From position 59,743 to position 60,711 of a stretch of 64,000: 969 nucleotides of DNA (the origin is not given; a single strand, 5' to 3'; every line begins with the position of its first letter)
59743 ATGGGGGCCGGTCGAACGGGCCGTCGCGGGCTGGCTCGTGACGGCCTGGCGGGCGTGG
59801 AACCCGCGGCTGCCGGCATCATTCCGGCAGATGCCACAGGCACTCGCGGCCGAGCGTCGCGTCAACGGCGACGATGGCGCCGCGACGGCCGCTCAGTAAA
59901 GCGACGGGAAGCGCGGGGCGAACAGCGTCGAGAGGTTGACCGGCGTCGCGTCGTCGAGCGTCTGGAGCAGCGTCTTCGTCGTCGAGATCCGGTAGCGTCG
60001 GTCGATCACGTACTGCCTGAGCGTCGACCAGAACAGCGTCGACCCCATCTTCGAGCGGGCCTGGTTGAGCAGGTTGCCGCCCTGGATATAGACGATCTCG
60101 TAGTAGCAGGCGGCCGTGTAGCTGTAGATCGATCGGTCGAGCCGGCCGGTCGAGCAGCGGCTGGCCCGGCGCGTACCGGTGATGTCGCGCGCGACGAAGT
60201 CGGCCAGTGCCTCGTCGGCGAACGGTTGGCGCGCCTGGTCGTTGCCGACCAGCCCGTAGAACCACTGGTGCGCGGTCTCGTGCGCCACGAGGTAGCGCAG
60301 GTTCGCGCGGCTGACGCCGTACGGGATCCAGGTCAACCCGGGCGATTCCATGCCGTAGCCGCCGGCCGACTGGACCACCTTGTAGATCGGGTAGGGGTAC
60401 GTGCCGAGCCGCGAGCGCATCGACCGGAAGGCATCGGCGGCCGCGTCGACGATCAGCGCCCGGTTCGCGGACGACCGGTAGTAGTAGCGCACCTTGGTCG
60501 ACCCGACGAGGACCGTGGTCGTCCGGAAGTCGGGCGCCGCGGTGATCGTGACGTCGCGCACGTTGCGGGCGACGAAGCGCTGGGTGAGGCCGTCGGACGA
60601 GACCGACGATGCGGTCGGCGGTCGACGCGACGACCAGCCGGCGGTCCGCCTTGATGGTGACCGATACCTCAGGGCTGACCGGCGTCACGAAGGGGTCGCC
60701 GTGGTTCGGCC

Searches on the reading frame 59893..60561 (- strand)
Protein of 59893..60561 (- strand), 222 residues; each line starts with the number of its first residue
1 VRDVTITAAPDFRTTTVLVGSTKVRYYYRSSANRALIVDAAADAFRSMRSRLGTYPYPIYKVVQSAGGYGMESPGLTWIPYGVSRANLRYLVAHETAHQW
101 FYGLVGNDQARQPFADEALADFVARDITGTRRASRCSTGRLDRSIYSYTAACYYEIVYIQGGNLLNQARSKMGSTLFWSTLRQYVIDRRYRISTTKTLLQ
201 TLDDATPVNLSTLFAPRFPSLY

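Call 5: search_protein_families(library=pfam, proteins=[window:59893-60561:-], max_evalue=1)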
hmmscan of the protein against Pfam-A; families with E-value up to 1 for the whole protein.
window:59893-60561:- (222 aa): 1 family
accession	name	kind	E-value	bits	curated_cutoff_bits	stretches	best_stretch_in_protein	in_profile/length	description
PF01433.26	Peptidase_M1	-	1.6e-10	41.4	27.7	2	85-133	64-112/218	Peptidase family M1 domain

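Call 6: search_protein_families(library=ncbifam, proteins=[window:59893-60561:-], max_evalue=1)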
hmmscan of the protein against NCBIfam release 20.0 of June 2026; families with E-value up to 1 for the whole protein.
window:59893-60561:- (222 aa): 2 families
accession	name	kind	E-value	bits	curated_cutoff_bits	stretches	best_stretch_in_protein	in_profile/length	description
TIGR02411.1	leuko_A4_hydro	equivalog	7.6e-05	21.6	761.7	1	69-131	257-321/600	leukotriene-A(4) hydrolase/aminopeptidase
TIGR02412.1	pepN_strep_liv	equivalog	0.00025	19.5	591.2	2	155-211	376-432/832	aminopeptidase N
